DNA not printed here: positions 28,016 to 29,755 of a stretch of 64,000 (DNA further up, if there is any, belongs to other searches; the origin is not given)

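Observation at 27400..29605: AT-rich pilin island: an LtaS/sulfatase-family membrane transferase in the pilin-modification slot, next to a pilin ending in Ser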

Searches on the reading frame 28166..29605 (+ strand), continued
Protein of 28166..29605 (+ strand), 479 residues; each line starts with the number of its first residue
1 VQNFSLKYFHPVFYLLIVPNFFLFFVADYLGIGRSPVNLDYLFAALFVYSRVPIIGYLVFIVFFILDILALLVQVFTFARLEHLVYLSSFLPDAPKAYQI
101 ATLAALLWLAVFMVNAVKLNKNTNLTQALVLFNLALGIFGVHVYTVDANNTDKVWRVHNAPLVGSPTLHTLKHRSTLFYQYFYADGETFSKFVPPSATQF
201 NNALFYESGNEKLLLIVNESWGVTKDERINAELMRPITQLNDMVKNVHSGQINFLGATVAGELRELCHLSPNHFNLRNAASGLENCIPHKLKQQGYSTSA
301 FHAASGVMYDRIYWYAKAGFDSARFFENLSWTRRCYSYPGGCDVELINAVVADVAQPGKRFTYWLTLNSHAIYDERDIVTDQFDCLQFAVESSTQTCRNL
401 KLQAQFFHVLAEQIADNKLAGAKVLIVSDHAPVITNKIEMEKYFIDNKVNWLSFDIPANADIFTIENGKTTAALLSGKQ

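Call 24: find_homologous_proteins(query=A2, max_evalue=0.001)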
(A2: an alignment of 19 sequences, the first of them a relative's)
Query A2 (19 sequences) (475 aa, profile of the alignment): 210 proteins with E <= 0.001 among 8000 candidates; the best 120 are listed.
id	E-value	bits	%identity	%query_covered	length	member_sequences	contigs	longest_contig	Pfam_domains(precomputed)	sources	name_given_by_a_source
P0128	8.2e-197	673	52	92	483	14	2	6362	PF00884.29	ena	-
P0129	2.7e-195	668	47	99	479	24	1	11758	PF00884.29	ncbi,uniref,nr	ncbi:sulfatase-like hydrolase/transferase [Moraxella bovis]|uniref:sulfatase-like hydrolase/transfer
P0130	2.6e-194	665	49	95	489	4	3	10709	PF00884.29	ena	-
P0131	1.1e-192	659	52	93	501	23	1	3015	PF00884.29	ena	-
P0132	1.2e-192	659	49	95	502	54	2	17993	PF00884.29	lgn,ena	-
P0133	1.4e-192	659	46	99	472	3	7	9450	PF00884.29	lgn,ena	-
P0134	8.4e-191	653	45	99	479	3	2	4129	-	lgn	-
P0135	8.6e-191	653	52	93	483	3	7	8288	PF00884.29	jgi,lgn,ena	-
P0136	6.4e-190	650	51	93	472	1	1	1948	PF00884.29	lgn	-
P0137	7.4e-190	650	47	99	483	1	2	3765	-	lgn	-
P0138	1.2e-189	649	43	100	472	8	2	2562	PF00884.29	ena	-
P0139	1.5e-189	649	45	99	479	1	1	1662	PF00884.29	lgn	-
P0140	1.7e-189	649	80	100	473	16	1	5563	PF00884.29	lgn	-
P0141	2.0e-188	645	47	100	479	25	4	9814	PF00884.29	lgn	-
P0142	6.0e-188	644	46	96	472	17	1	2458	PF00884.29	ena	-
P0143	9.1e-188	643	48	91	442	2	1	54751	PF00884.29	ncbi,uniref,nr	ncbi:LTA synthase family protein [Moraxella oblonga]|uniref:LTA synthase family protein n=1 Tax=Mora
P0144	1.0e-186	640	53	99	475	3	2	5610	PF00884.29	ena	-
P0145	1.2e-186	639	45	99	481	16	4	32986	PF00884.29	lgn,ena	-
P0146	3.0e-185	635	50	93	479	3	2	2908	PF00884.29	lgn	-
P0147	1.1e-184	633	51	99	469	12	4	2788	PF00884.29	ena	-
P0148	1.4e-184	633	46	93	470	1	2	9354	PF00884.29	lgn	-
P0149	3.1e-184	631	51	96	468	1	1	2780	PF00884.29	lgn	-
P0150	1.1e-183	630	46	96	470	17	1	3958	PF00884.29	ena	-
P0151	1.4e-183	629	52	95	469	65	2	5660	PF00884.29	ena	-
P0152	2.5e-183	628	48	93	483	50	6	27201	PF00884.29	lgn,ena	-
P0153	3.6e-183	628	37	100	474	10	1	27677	PF00884.29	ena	-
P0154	3.7e-183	628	52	99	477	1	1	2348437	PF00884.29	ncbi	ncbi:sulfatase-like hydrolase/transferase [Neisseriaceae bacterium B1]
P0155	2.0e-182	625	55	95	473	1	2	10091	PF00884.29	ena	-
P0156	2.1e-182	625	52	95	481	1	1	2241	PF00884.29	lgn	-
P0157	5.6e-182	624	43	95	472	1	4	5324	PF00884.29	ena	-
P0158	2.8e-181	622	51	95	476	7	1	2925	PF00884.29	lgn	-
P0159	3.8e-181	621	45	96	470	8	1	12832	PF00884.29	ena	-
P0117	8.6e-181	620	49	99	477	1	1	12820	PF00884.29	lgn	-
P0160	1.3e-180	619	53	95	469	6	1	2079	PF00884.29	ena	-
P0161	3.6e-180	618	36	96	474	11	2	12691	PF00884.29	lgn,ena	-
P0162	9.8e-180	617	45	100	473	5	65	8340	PF00884.29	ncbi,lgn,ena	-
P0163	1.0e-179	617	46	100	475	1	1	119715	PF00884.29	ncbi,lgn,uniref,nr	ncbi:MAG: sulfatase-like hydrolase/transferase [Alysiella sp.]|uniref:sulfatase-like hydrolase/trans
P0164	1.2e-179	616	44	93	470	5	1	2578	PF00884.29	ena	-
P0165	2.7e-179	615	52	99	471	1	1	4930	PF00884.29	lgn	-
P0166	2.8e-179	615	49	96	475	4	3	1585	PF00884.29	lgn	-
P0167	2.8e-179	615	35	100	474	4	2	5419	PF00884.29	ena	-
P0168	3.1e-179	615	49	99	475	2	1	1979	PF00884.29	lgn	-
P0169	6.4e-179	614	36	96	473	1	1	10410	PF00884.29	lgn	-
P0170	6.7e-179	614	49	95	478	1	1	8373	PF00884.29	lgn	-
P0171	7.3e-179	614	36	96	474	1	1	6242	PF00884.29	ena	-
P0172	7.4e-179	614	37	96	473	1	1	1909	PF00884.29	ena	-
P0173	9.3e-179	613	36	100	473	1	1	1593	PF00884.29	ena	-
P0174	1.1e-178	613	47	96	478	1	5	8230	PF00884.29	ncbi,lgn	-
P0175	1.6e-178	613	44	93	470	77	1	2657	PF00884.29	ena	-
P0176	1.9e-178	612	51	100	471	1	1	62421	PF00884.29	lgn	-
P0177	2.1e-178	612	49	95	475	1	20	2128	PF00884.29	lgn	-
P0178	3.7e-178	611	43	95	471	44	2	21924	PF00884.29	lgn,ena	-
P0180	2.3e-177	609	43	95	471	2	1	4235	PF00884.29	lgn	-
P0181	9.2e-177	607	36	96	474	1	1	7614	PF00884.29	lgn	-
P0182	1.6e-176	606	50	99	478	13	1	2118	PF00884.29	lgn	-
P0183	2.0e-176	606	35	97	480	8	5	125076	PF00884.29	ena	-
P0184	2.1e-176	606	42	96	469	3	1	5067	PF00884.29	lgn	-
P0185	3.0e-176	605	41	99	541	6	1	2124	PF00884.29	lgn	-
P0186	7.2e-176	604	44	99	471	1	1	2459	PF00884.29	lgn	-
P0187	5.5e-175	601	43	95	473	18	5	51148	PF00884.29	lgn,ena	-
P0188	6.9e-175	601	47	96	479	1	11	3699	PF00884.29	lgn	-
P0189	1.1e-174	600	54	93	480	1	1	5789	PF00884.29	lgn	-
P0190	1.2e-174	600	35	100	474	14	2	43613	PF00884.29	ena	-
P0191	1.3e-174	600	43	96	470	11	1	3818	PF00884.29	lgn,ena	-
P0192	6.1e-174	597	45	94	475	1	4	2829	PF00884.29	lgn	-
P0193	6.5e-174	597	45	100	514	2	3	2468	PF00884.29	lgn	-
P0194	9.7e-174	597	43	96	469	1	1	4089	PF00884.29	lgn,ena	-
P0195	9.8e-174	597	44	93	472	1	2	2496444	PF00884.29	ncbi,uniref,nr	ncbi:sulfatase-like hydrolase/transferase [Neisseria chenwenguii]|uniref:Uncharacterized protein n=1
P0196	1.6e-173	596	44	99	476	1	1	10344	PF00884.29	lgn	-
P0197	1.7e-173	596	46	100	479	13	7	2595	PF00884.29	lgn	-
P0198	3.4e-173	595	51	99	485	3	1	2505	PF00884.29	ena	-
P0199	4.3e-173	595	42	99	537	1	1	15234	PF00884.29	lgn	-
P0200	4.9e-173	594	48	96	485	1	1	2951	PF00884.29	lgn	-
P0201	1.3e-172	593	44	99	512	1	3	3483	PF00884.29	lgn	-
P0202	1.3e-172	593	41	96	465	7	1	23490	PF00884.29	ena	-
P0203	1.8e-172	593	45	99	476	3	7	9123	PF00884.29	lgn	-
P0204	2.5e-172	592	52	99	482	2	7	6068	PF00884.29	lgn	-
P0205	3.4e-172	592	45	100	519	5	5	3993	PF00884.29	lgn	-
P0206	4.4e-172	591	44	92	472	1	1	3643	PF00884.29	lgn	-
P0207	4.5e-172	591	43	99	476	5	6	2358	PF00884.29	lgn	-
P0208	4.9e-172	591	51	99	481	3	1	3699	PF00884.29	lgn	-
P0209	5.4e-172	591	43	92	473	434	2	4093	PF00884.29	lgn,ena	-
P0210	7.1e-172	591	43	99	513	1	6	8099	PF00884.29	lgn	-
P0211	7.5e-172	591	49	100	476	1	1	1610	PF00884.29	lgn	-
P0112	1.4e-171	590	44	98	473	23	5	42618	PF00884.29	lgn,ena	-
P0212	2.9e-171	589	50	96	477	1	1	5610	PF00884.29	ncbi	-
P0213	4.4e-171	588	43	100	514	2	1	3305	PF00884.29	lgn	-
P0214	7.1e-171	587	41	99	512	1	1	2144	PF00884.29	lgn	-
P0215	1.1e-170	587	41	99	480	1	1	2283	PF00884.29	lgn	-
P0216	7.8e-170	584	46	99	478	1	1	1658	PF00884.29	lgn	-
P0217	1.4e-169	583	44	99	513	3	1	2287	PF00884.29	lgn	-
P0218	2.1e-169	582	49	96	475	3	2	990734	PF00884.29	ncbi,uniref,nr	ncbi:sulfatase-like hydrolase/transferase [Wielerella bovis]|uniref:sulfatase-like hydrolase/transfe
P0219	2.6e-168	579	42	99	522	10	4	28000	PF00884.29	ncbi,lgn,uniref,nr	ncbi:sulfatase-like hydrolase/transferase [Moraxella lacunata]|uniref:Sulfatase N-terminal domain-co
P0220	2.7e-168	579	42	99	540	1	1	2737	PF00884.29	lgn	-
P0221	5.3e-168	578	43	94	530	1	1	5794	PF00884.29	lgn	-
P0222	5.9e-168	578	37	95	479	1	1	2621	PF00884.29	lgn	-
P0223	1.8e-166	573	42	99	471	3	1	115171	PF00884.29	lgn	-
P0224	2.4e-165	569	42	95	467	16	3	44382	PF00884.29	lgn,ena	-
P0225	2.9e-165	569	40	96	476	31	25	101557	PF00884.29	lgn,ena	-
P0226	1.1e-164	567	43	94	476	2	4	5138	PF00884.29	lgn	-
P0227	1.7e-164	566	35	100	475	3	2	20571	PF00884.29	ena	-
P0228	2.9e-164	566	43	96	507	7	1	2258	PF00884.29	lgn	-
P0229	3.5e-164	565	43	94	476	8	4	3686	PF00884.29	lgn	-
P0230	6.3e-164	564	41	95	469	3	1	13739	PF00884.29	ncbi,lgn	-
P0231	1.3e-163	563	35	96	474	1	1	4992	PF00884.29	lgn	-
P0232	2.8e-163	562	34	100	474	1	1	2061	PF00884.29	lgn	-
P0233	1.9e-162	560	39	96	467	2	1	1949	PF00884.29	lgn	-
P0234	3.8e-162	559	42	94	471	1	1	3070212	PF00884.29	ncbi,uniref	ncbi:sulfatase-like hydrolase/transferase [Acinetobacter indicus]|uniref:sulfatase-like hydrolase/tr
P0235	4.1e-162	558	41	99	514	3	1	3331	PF00884.29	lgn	-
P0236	1.9e-161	556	41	96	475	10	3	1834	PF00884.29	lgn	-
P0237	3.6e-161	555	39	96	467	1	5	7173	PF00884.29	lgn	-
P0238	1.6e-160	553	41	99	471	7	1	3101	PF00884.29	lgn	-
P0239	1.7e-160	553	37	96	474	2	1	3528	PF00884.29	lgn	-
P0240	2.0e-160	553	44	93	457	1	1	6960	PF00884.29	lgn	-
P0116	2.8e-160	552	42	100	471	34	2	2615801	PF00884.29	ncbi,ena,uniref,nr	ncbi:sulfatase-like hydrolase/transferase [Moraxella osloensis]|uniref:Sulfatase-like hydrolase/tran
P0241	4.1e-160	552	40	99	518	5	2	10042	PF00884.29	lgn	-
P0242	5.2e-160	552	39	100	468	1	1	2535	PF00884.29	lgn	-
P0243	1.3e-159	550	44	93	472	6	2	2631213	PF00884.29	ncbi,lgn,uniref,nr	ncbi:sulfatase-like hydrolase/transferase [Vitreoscilla stercoraria]|uniref:Sulfatase-like hydrolase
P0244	1.6e-159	550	41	93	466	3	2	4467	PF00884.29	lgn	-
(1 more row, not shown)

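Call 45: predict_structure(alignment_id=A1)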
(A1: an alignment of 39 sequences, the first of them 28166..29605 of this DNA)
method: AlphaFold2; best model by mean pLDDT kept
length: 479 residues; sequences in the alignment: 39
mean_pLDDT: 85.2   pTM: 0.68
mean pLDDT of the five models: 85.2, 84.7, 83.5, 82.4, 82.4
residues with pLDDT >= 90: 262; 70-90: 146; 50-70: 42; < 50: 29
segments of 3 or more residues with pLDDT < 50: 150-156, 176-183, 466-479
pLDDT, mean of each block of 10 residues (from residue 1): 69 85 89 89 93 93 90 67 68 81 90 83 88 93 68 52 86 54 66 89 77 97 97 97 94 92 95 81 93 97 85 93 91 79 94 97 87 89 98 97 98 97 97 90 96 91 52 43
secondary structure, 60 per line:
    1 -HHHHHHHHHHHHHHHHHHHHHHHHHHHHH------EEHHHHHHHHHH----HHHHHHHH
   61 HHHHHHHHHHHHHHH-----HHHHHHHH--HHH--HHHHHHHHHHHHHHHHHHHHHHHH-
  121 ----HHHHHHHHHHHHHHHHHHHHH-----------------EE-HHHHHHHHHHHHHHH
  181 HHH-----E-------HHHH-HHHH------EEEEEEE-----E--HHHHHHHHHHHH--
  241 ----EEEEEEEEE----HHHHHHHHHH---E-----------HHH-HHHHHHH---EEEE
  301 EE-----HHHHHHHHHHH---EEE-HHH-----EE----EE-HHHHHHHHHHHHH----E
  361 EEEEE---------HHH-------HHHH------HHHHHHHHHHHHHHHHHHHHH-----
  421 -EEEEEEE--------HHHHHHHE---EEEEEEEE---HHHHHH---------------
elements in order: H2-30 H39-48 H53-75 H81-88 H96-119 H125-145 H166-183 H197-200 H202-205 E212-218 H227-238 E245-253 H258-267 H287-293 E297-302 H308-318 E322-324 H343-355 E360-365 H385-388 H395-415 E422-428 H437-443 E448-455 H459-464

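Call 49: fold_search(model_id=the predicted structure, library=pdb)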
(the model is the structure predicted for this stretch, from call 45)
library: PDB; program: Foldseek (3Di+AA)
matches with E <= 10: 766; with E <= 0.001: 139
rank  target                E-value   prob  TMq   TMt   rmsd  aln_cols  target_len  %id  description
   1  4uop_B                2.2e-09  1.00  0.40  0.46   4.9       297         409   14  Crystal structure of the lipoteichoic acid synthase LtaP from Listeria monocytogenes (released 2014-08-27)
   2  4uop_A                3.1e-09  1.00  0.41  0.47   4.9       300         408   15  Crystal structure of the lipoteichoic acid synthase LtaP from Listeria monocytogenes (released 2014-08-27)
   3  3lxq_B                3.9e-09  1.00  0.37  0.43   5.6       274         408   16  The Crystal Structure of a Protein in the Alkaline Phosphatase Superfamily from Vibrio parahaemolyticus to 1.95A (released 2010-03-09)
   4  2w8d_A                6.8e-09  1.00  0.39  0.44   8.3       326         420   15  Distinct and essential morphogenic functions for wall- and lipo- teichoic acids in Bacillus subtilis (released 2009-03-03)
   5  4uoo_A                1.1e-08  1.00  0.40  0.45   8.2       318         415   15  Structure of lipoteichoic acid synthase LtaS from Listeria monocytogenes (released 2014-08-27)
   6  3lxq_A                2.3e-08  1.00  0.37  0.43   5.5       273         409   16  The Crystal Structure of a Protein in the Alkaline Phosphatase Superfamily from Vibrio parahaemolyticus to 1.95A (released 2010-03-09)
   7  2w8d_B                3.4e-08  1.00  0.39  0.43   8.4       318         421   16  Distinct and essential morphogenic functions for wall- and lipo- teichoic acids in Bacillus subtilis (released 2009-03-03)
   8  6v8q_A                5.3e-08  1.00  0.35  0.31  16.7       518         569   13  Structure of an inner membrane protein required for PhoPQ regulated increases in outer membrane cardiolipin (released 2020-03-18)
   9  2w5r                  5.9e-08  1.00  0.41  0.46   4.5       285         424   15  Structure-based mechanism of lipoteichoic acid synthesis by Staphylococcus aureus LtaS. (released 2009-02-03)
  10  2w5q                  6.3e-08  1.00  0.41  0.46   6.9       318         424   16  Structure-based mechanism of lipoteichoic acid synthesis by Staphylococcus aureus LtaS. (released 2009-02-03)
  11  4uor_C                6.3e-08  1.00  0.39  0.44   8.0       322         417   16  Structure of lipoteichoic acid synthase LtaS from Listeria monocytogenes in complex with glycerol phosphate (released 2014-08-27)
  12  4uor_A                7.4e-08  1.00  0.38  0.43   8.0       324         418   16  Structure of lipoteichoic acid synthase LtaS from Listeria monocytogenes in complex with glycerol phosphate (released 2014-08-27)
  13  6a82_B                8.3e-08  1.00  0.34  0.44   6.3       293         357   14  Crystal structure of the C-terminal periplasmic domain of EcEptC from Escherichia coli (released 2018-12-26)
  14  4uor_J                8.8e-08  1.00  0.40  0.45   5.6       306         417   16  Structure of lipoteichoic acid synthase LtaS from Listeria monocytogenes in complex with glycerol phosphate (released 2014-08-27)
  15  4uor_K                1.0e-07  1.00  0.40  0.45   7.9       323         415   15  Structure of lipoteichoic acid synthase LtaS from Listeria monocytogenes in complex with glycerol phosphate (released 2014-08-27)
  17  6xlp_A                1.4e-07  1.00  0.37  0.31  15.6       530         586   15  Structure of the essential inner membrane lipopolysaccharide-PbgA complex (released 2020-08-26)
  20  6v8q_B                7.3e-07  1.00  0.34  0.30  16.1       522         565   13  Structure of an inner membrane protein required for PhoPQ regulated increases in outer membrane cardiolipin (released 2020-03-18)
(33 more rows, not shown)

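Call 51: list_cluster_members(proteins=[P0162, P0209, P0174, P0212, P0132, P0151, P0175, P0225, P0122])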
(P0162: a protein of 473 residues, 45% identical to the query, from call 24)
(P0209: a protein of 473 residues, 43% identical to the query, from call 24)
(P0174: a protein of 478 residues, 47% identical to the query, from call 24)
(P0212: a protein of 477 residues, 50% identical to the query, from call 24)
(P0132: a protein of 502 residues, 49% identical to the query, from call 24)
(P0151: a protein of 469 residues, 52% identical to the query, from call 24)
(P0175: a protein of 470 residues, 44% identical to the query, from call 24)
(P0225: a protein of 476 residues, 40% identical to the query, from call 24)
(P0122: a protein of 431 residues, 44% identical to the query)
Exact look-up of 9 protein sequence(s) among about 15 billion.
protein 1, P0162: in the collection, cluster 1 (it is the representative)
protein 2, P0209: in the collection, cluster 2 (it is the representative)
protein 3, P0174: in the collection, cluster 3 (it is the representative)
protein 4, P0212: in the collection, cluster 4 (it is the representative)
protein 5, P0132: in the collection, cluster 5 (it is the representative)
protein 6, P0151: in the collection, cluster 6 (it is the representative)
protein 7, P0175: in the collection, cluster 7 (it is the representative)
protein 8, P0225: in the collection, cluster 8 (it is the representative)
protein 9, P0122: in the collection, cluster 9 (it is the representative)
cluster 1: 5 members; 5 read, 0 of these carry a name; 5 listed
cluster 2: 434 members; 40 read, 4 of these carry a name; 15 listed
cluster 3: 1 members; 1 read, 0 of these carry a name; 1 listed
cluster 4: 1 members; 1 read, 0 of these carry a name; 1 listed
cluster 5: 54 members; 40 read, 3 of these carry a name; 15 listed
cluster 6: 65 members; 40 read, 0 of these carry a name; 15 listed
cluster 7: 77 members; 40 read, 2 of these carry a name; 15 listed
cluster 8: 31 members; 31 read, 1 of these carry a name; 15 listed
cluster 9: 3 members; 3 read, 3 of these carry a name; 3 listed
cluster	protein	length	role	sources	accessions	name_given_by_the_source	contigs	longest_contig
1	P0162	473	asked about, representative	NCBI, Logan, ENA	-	-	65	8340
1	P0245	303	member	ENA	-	-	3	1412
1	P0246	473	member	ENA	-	-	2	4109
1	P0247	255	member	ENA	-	-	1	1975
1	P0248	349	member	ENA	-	-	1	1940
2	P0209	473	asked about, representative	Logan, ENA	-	-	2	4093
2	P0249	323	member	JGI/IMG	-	hypothetical protein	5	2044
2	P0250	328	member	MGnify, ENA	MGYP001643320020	CR=1 FL=1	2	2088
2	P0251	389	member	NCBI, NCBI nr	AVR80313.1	hypothetical protein NM96_09385 [Neisseria mucosa]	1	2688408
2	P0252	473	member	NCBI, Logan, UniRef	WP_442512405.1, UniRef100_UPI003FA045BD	sulfatase-like hydrolase/transferase [Neisseria mucosa] | sulfatase-like hydrolase/transferase n=1 Tax=Neisseria mucosa TaxID=488 ...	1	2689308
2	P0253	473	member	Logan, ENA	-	-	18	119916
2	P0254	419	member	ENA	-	-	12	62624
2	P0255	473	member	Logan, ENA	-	-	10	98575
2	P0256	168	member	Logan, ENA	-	-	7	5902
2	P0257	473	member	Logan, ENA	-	-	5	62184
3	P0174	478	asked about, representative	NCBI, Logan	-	-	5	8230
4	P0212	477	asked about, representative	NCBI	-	-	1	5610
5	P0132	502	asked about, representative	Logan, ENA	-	-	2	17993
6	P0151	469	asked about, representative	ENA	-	-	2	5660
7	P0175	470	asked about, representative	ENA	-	-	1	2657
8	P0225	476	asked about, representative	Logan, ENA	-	-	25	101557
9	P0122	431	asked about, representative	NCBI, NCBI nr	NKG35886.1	integrase [Acinetobacter junii]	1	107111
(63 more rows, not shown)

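Call 55: search_protein_families(library=pfam, alignment_id=A3, max_evalue=0.00001)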
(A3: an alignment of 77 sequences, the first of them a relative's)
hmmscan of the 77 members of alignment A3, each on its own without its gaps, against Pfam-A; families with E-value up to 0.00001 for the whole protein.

A. member 1, L001:7481-9169:+ (563 aa): 2 families
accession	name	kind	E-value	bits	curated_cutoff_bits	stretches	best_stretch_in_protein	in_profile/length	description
PF00437.27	T2SSE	-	3.2e-153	510.2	24.9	1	176-559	3-370/370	Type II/IV secretion system protein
PF05157.20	MshEN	-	6.4e-11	42.5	23.1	1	67-145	7-86/90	MshEN domain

B. families by the number of members that match (of 77 scanned): 67 families (the first 25 are shown)
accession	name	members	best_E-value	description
PF07963.17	N_methyl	15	4.3e-11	Prokaryotic N-terminal methylation motif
PF00114.24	Pilin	12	3e-16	Pilin (bacterial filament)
PF04932.20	Wzy_C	8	4e-21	O-Antigen ligase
PF01729.25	QRPTase_C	4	3.3e-57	Quinolinate phosphoribosyl transferase, C-terminal domain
PF02749.22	QRPTase_N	4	1.4e-22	Quinolinate phosphoribosyl transferase, N-terminal domain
PF00884.28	Sulfatase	4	5.6e-12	Sulfatase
PF00437.27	T2SSE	3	1.1e-155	Type II/IV secretion system protein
PF00144.29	Beta-lactamase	3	3.2e-33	Beta-lactamase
PF01757.29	Acyl_transf_3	3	5.6e-28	Acyltransferase domain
PF05157.20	MshEN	3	8.4e-13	MshEN domain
PF00459.30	Inositol_P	2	4.2e-68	Inositol monophosphatase family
PF00122.25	E1-E2_ATPase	2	2.5e-40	E1-E2 ATPase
PF00702.32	Hydrolase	2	1.3e-20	haloacid dehalogenase-like hydrolase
PF12804.13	NTP_transf_3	2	4.4e-15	MobA-like NTP transferase domain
PF12156.14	ATPase-cat_bd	2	1.8e-14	Putative metal-binding domain of cation transport ATPase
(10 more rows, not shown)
